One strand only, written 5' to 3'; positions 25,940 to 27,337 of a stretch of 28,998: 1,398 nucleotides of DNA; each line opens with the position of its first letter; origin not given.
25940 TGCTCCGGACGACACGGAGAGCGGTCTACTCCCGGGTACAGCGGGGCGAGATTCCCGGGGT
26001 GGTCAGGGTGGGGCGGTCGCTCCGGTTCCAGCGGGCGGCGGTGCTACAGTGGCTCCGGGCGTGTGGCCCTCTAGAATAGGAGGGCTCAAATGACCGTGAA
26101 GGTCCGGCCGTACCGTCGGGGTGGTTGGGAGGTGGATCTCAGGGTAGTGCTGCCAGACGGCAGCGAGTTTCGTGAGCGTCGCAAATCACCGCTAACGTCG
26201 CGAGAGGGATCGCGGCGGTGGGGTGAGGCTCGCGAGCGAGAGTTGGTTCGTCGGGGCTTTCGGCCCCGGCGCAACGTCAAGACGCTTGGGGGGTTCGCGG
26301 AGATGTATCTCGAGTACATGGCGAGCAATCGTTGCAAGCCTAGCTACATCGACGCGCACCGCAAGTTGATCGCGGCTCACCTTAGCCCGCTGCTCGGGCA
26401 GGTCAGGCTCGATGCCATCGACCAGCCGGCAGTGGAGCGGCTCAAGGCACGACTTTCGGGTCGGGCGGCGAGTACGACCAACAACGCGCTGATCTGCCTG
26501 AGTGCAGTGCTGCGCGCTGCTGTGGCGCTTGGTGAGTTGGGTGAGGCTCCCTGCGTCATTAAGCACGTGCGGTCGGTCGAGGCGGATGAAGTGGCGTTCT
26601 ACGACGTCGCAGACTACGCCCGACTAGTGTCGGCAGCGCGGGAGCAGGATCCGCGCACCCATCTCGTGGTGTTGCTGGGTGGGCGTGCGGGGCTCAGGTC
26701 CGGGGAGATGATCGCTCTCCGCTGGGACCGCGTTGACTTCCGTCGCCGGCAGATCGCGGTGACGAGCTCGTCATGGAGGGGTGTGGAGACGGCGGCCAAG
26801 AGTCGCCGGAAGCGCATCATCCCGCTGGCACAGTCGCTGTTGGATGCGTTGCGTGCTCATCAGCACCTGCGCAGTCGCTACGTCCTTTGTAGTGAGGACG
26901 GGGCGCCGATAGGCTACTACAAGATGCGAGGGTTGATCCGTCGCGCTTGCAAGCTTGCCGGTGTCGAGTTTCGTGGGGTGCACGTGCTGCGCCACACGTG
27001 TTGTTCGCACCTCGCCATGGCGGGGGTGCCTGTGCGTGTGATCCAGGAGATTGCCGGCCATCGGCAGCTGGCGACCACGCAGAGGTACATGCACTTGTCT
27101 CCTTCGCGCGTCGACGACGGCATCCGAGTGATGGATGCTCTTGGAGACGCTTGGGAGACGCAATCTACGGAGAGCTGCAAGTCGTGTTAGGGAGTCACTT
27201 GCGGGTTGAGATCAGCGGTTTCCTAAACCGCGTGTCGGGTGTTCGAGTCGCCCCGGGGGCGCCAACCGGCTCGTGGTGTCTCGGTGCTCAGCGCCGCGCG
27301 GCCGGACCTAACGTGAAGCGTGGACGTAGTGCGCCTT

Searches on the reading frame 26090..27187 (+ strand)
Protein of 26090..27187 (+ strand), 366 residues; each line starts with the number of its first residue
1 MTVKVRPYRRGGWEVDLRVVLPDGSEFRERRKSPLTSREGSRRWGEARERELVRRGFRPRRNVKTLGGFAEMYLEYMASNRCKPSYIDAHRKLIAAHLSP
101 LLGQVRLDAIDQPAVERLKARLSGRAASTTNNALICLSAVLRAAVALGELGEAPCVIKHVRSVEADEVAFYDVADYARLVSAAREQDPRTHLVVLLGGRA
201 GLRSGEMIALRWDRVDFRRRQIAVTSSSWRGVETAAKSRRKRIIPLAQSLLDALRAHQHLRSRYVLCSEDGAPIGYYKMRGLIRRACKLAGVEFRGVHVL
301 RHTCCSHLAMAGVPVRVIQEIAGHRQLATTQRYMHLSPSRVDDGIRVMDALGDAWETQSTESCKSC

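Call 12: search_protein_families(library=phrogs, proteins=[window:26090-27187:+], max_evalue=0.001)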
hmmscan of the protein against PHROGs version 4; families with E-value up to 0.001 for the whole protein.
window:26090-27187:+ (366 aa): 7 families
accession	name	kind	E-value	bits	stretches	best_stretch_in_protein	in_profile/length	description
phrog_1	-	integration and excision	1.2e-58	200.9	1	4-360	115-459/611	integrase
phrog_216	-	integration and excision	3.7e-39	135.6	1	169-358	54-247/301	integrase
phrog_7269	-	integration and excision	3.7e-08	34.2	1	275-346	9-79/89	integrase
phrog_35951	-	unknown function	3.9e-07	31.4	1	285-351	11-77/97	-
phrog_7685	-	integration and excision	6.2e-07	30.2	1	241-343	128-230/240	integrase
phrog_23271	-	unknown function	3.1e-05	24.8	1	298-335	12-49/67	-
phrog_23783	-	integration and excision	0.00011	23.2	1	37-156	32-150/162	integrase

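Call 13: search_protein_families(library=pfam, proteins=[window:26090-27187:+], max_evalue=0.001)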
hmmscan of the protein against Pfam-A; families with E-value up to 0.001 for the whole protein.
window:26090-27187:+ (366 aa): 3 families
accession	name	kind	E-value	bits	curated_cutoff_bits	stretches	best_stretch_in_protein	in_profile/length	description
PF00589.27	Phage_integrase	-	5.9e-31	108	27.1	1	174-338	6-170/172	Phage integrase family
PF14659.12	Phage_int_SAM_3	-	6.3e-06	26.8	22.6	1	65-115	1-50/58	Phage integrase, N-terminal SAM-like domain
PF22022.2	Phage_int_M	-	0.00027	21.6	27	1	69-150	1-85/96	Phage integrase central domain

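Call 69: find_homologous_proteins(query=window:26090-27187:+, max_evalue=1e-20)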
Query window:26090-27187:+ (366 aa): 1312 proteins with E <= 1e-20 among 8000 candidates; the best 120 are listed.
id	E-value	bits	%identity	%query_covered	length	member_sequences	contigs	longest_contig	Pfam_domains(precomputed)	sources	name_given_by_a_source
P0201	2.1e-239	811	100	100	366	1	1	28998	PF00589.28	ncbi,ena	-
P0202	5.0e-108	379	52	99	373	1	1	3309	PF00589.28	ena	-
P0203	2.9e-107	377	51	98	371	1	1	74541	PF14659.13,PF00589.28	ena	-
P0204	4.8e-106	373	51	100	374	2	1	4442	PF14659.13,PF00589.28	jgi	jgi:integrase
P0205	1.1e-105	372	51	100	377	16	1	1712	PF14659.13,PF00589.28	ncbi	-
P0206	9.7e-105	369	51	98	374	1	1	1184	PF00589.28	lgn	-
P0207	1.8e-104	368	50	100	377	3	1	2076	PF00589.28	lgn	-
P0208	2.2e-103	364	51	96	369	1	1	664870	PF00589.28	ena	-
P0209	2.8e-103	364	49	97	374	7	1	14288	PF00589.28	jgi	jgi:integrase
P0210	3.4e-103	364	51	100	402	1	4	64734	PF14659.13,PF00589.28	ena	-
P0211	3.6e-103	363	51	98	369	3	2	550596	PF14659.13,PF00589.28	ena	-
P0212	3.8e-103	363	51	99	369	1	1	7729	PF14659.13,PF00589.28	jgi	jgi:integrase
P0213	1.1e-102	362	48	98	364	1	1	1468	PF14659.13,PF00589.28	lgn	-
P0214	1.5e-102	361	49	100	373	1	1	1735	PF00589.28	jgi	-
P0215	1.5e-102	361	51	99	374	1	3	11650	PF00589.28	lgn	-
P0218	4.3e-102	360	51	98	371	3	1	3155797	PF14659.13,PF00589.28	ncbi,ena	-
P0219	5.4e-102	360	49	98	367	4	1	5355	PF14659.13,PF00589.28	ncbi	-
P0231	1.5e-100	355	49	96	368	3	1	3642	PF00589.28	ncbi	-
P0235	2.8e-100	354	48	99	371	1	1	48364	PF00589.28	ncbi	-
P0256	3.0e-99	351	48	100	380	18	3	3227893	PF14659.13,PF00589.28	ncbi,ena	-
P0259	3.3e-99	350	49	96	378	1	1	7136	PF14659.13,PF00589.28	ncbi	-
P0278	1.4e-98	348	49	98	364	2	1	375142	PF00589.28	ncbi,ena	-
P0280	2.3e-98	348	48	95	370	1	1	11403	PF14659.13,PF00589.28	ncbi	-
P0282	2.6e-98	347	49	96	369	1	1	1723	PF00589.28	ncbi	-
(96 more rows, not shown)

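Call 70: list_cluster_members(proteins=[P0218, P0256, P0278, P0205, P0219, P0235, P0231, P0259, P0280, P0282])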
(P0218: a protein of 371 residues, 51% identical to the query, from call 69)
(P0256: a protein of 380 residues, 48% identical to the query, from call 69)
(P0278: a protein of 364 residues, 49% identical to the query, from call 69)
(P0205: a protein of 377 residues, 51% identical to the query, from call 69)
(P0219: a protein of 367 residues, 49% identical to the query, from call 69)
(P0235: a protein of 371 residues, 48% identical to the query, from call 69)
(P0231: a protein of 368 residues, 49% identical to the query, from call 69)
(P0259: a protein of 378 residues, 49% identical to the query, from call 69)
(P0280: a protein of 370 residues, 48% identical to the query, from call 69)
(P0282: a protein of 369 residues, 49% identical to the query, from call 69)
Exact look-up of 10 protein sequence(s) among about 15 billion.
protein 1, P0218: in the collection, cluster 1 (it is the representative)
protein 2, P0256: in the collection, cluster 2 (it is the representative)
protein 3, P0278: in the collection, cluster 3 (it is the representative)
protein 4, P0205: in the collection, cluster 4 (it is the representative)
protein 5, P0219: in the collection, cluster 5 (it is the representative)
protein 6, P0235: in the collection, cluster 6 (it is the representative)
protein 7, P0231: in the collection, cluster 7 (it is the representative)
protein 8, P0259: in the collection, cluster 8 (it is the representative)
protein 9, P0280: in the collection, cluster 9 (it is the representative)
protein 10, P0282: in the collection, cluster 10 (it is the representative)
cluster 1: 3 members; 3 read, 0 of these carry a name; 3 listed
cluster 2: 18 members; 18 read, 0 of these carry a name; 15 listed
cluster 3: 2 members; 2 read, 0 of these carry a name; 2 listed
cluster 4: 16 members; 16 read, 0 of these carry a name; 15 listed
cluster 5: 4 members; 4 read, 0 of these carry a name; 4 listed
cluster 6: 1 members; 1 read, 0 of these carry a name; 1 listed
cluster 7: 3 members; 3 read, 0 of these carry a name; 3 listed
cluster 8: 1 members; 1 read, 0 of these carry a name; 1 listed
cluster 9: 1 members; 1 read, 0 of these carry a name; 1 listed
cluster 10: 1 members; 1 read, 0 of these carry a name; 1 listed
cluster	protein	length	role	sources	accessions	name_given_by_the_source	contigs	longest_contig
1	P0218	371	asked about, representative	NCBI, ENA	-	-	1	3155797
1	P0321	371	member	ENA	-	-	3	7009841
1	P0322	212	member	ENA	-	-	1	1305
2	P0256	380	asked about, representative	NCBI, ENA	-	-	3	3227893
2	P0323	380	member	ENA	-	-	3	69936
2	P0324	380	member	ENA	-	-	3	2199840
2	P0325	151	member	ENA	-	-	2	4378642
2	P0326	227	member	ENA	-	-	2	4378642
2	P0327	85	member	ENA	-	-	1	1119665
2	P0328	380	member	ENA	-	-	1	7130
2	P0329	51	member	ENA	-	-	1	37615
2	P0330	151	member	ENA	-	-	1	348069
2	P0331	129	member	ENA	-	-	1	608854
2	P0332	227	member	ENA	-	-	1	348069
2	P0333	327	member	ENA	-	-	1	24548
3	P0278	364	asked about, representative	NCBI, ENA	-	-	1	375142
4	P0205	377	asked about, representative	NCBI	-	-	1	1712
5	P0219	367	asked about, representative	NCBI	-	-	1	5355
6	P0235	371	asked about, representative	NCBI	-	-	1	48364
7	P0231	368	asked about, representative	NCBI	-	-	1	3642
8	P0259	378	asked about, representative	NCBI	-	-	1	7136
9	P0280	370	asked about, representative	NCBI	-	-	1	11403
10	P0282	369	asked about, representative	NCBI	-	-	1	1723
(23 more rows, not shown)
